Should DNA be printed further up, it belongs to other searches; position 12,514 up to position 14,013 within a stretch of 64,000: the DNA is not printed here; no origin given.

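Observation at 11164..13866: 900-aa fusion of a MOP/Wzx-type flippase with a cyanophycin-synthetase-like ATP-grasp domain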

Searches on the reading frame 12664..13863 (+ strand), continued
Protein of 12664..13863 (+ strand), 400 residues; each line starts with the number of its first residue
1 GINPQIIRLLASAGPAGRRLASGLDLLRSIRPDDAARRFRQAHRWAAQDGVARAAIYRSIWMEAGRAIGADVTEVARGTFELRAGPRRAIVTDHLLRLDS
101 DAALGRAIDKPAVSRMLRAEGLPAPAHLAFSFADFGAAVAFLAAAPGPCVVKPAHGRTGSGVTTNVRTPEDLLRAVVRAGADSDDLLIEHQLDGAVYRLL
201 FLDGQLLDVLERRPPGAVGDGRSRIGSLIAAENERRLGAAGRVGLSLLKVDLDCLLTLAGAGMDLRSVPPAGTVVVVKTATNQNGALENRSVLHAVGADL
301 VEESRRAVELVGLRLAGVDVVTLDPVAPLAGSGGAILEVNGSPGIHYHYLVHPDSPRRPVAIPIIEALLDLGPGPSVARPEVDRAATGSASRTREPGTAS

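Call 65: search_protein_families(library=pfam, proteins=[L030:627-2039:+, L030:1997-3343:-, L030:5233-6393:-, L030:11145-12095:+, L030:12180-13577:+, L030:13849-14802:-, L030:14899-16185:-, L030:16283-17710:-, L030:17780-18502:-, L030:19548-20804:+], max_evalue=0.001)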
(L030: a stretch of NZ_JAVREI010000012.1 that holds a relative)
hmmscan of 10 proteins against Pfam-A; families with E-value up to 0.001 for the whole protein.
L030:627-2039:+ (471 aa): 1 family
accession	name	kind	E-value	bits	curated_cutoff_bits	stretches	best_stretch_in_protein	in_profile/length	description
PF04932.20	Wzy_C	-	7.7e-22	78.1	31.7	1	242-384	2-148/149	O-Antigen ligase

L030:1997-3343:- (449 aa): 3 families
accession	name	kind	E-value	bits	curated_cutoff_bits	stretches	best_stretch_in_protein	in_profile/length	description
PF00534.26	Glycos_transf_1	-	2.7e-26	92.6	26.4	1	227-387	11-171/172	Glycosyl transferases group 1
PF13692.12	Glyco_trans_1_4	-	3.7e-20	73.1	27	1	233-369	3-137/142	Glycosyl transferases group 1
PF13524.12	Glyco_trans_1_2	-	0.0001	22.7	25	1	287-401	28-142/144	Glycosyl transferase-like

L030:5233-6393:- (387 aa): 3 families
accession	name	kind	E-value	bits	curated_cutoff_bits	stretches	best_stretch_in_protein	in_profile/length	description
PF15632.11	ATPgrasp_Ter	-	6.8e-07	29.6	29.1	1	280-331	78-129/131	ATP-grasp in the biosynthetic pathway with Ter operon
PF02655.19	ATP-grasp_3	-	2.5e-05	24.8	23.2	1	131-291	2-160/160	ATP-grasp domain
PF02786.22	CPSase_L_D2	-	0.00036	20.5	19.8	0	132-193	1-63/211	Carbamoyl-phosphate synthase L chain, ATP binding domain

L030:11145-12095:+ (317 aa): 0 families

L030:12180-13577:+ (466 aa): 1 family
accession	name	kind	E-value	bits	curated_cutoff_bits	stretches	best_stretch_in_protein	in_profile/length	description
PF15632.11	ATPgrasp_Ter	-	4.6e-05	23.6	29.1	1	257-385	3-114/131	ATP-grasp in the biosynthetic pathway with Ter operon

L030:13849-14802:- (318 aa): 1 family
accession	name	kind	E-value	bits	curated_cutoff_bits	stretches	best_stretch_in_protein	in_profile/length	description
PF02811.25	PHP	-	1.2e-10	42.4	26.4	1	81-186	1-98/164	PHP domain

L030:14899-16185:- (429 aa): 2 families
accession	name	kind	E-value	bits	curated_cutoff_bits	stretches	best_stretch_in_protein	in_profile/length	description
PF05514.17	HR_lesion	-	1.2e-05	25.9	22.6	1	282-376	39-133/138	HR-like lesion-inducing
PF07681.17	DoxX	-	4.5e-05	24.4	23.6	1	254-348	4-85/85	DoxX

L030:16283-17710:- (476 aa): 3 families
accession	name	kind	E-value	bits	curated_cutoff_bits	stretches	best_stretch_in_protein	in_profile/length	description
PF01569.27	PAP2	-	6.5e-19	68.4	27.2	1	63-171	6-126/130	PAP2 superfamily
PF00781.29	DAGK_cat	-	1.2e-17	64.1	23.6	1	195-310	2-125/125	Diacylglycerol kinase catalytic domain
PF14378.12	PAP2_3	-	0.00017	21.9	27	1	102-164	125-189/190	PAP2 superfamily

L030:17780-18502:- (241 aa): 2 families
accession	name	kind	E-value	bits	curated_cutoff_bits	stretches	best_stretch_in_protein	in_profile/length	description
PF13472.12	Lipase_GDSL_2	-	3.2e-18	67.3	32.9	1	70-229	1-178/178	GDSL-like Lipase/Acylhydrolase family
PF00657.28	Lipase_GDSL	-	3e-08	34.5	23.6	1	68-166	1-111/208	GDSL-like Lipase/Acylhydrolase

L030:19548-20804:+ (419 aa): 1 family
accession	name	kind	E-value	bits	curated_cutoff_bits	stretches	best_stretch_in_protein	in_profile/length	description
PF07690.21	MFS_1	-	2.2e-22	79.9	33.4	2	32-347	1-327/347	Major Facilitator Superfamily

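Call 66: search_protein_families(library=pfam, proteins=[L071:2-1636:-, L071:1555-2673:-, L071:2622-3647:-, L071:3543-4247:+, L071:4016-5449:+, L071:5469-6272:+, L071:7360-8457:+, L071:12044-12763:+, L071:12766-13764:-, L071:13778-15664:-], max_evalue=0.001)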
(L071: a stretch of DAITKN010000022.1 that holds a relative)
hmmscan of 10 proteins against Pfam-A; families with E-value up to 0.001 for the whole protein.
L071:2-1636:- (545 aa): 1 family
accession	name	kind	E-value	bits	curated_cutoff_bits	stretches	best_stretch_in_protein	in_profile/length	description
PF04932.20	Wzy_C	-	7.9e-22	78.1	31.7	1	266-409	2-148/149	O-Antigen ligase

L071:1555-2673:- (373 aa): 6 families
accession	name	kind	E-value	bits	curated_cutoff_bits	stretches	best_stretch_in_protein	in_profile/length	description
PF13692.12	Glyco_trans_1_4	-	2.5e-29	102.8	27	1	194-337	3-142/142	Glycosyl transferases group 1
PF00534.26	Glycos_transf_1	-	5.6e-27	94.8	26.4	1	193-350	16-171/172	Glycosyl transferases group 1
PF13439.12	Glyco_transf_4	-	5.6e-18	66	28.5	1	33-174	2-166/170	Glycosyltransferase Family 4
PF13579.12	Glyco_trans_4_4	-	1e-10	42.6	29.7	1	33-162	1-143/158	Glycosyl transferase 4-like domain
PF20706.3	GT4-conflict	-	3e-10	40.1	26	1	142-301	142-309/385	Family 4 Glycosyltransferase in conflict systems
PF13524.12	Glyco_trans_1_2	-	3.2e-06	27.6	25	1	216-366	7-143/144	Glycosyl transferase-like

L071:2622-3647:- (342 aa): 5 families
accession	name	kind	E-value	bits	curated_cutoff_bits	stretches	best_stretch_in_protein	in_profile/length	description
PF00535.33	Glycos_transf_2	-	1.4e-17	64.6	23.3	1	56-169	1-115/168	Glycosyl transferase family 2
PF13641.12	Glyco_tranf_2_3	-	2.3e-11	44.6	27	1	55-285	3-226/230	Glycosyltransferase like family 2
PF13632.12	Glyco_trans_2_3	-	2e-05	24.9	27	1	136-295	2-155/198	Glycosyl transferase family group 2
PF10111.15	Glyco_tranf_2_2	-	0.00015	21.8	27.3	1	69-155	16-104/276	Glycosyltransferase like family 2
PF13506.12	Glyco_transf_21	-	0.00027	20.9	21.7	0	127-265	25-148/174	Glycosyl transferase family 21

L071:3543-4247:+ (235 aa): 1 family
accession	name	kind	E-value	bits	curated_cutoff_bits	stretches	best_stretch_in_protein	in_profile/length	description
PF04029.19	2-ph_phosp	-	2e-36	125.7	26.4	1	15-213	11-212/226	2-phosphosulpholactate phosphatase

L071:4016-5449:+ (478 aa): 1 family
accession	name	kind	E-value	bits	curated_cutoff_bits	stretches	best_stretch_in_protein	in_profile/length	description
PF15632.11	ATPgrasp_Ter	-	0.00014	22.1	29.1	1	323-399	41-111/131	ATP-grasp in the biosynthetic pathway with Ter operon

L071:5469-6272:+ (268 aa): 1 family
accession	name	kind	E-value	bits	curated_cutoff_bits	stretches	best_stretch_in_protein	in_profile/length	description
PF02679.21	ComA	-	1.1e-48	166.3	25.2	1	30-255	17-243/243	(2R)-phospho-3-sulfolactate synthase (ComA)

L071:7360-8457:+ (366 aa): 1 family
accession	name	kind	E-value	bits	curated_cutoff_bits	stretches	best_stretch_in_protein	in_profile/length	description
PF13480.13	Acetyltransf_6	-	2.3e-26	93.1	22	1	164-307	2-142/143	Acetyltransferase (GNAT) domain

L071:12044-12763:+ (240 aa): 1 family
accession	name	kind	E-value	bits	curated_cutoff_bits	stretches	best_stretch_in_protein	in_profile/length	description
PF19567.5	CpsB_CapC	-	3.1e-38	132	27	1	1-216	1-216/234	Capsular polysaccharide synthesis, CpsB/CapC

L071:12766-13764:- (333 aa): 7 families
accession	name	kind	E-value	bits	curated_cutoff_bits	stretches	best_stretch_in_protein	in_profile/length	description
PF01370.27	Epimerase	-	1.6e-52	178.8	20.9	1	5-247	1-240/240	NAD dependent epimerase/dehydratase family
PF16363.11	GDP_Man_Dehyd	-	1.3e-49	169.9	27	1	6-315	1-331/332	GDP-mannose 4,6 dehydratase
PF01073.25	3Beta_HSD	-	4.1e-15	56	22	1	6-194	1-185/280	3-beta hydroxysteroid dehydrogenase/isomerase family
PF07993.18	NAD_binding_4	-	7.5e-14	51.9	20.1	1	60-191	77-216/258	Male sterility protein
PF02719.21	Polysacc_synt_2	-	1.7e-12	47.6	20.2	1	6-118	2-125/293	Polysaccharide biosynthesis protein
PF13460.12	NAD_binding_10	-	2.1e-08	34.7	27.2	1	9-179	1-143/184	NAD(P)H-binding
PF04321.23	RmlD_sub_bind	-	8.8e-08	32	27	1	5-269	3-235/287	RmlD substrate binding domain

L071:13778-15664:- (629 aa): 4 families
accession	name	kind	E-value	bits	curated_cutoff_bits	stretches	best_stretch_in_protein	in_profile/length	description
PF04932.20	Wzy_C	-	2.3e-09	37.6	31.7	1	281-434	13-149/149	O-Antigen ligase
PF07719.23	TPR_2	-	1.4e-05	25.3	27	1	585-617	2-34/34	Tetratricopeptide repeat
PF13414.12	TPR_11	-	0.00016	21.7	26.8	0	576-598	20-42/42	TPR repeat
PF13431.12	TPR_17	-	0.00021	21.8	24.4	0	575-599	4-28/34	Tetratricopeptide repeat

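Call 83: search_solved_structures(query=A3, max_evalue=1)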
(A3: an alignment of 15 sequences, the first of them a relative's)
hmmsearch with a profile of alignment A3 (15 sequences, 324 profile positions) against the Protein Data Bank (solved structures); distinct sequences matched with E-value up to 1: 10.
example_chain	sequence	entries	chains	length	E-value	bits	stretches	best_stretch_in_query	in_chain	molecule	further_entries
7a9d_B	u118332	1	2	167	0.14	14.6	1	220-321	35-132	Hemagglutinin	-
6sw9_A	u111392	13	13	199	0.43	13.1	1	154-300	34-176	30S ribosomal protein S3Ae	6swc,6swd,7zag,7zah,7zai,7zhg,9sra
5sxy_A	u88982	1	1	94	0.6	12.6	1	263-302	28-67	Bifunctional coenzyme PQQ synthesis protein C/D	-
7xyu_B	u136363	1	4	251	0.66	12.4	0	169-244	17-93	Protein zer-1 homolog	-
9uyb_A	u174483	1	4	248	0.67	12.4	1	169-244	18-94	Protein zer-1 homolog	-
7ep3_A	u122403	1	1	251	0.67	12.4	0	169-244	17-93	Protein zer-1 homolog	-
7ep5_A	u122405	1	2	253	0.68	12.4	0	169-244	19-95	Protein zer-1 homolog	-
7xyt_A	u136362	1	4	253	0.68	12.4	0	169-244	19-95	Protein zer-1 homolog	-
7xys_A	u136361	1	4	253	0.68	12.4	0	169-244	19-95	Protein zer-1 homolog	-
7ep4_B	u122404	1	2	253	0.68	12.4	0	169-244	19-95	Protein zer-1 homolog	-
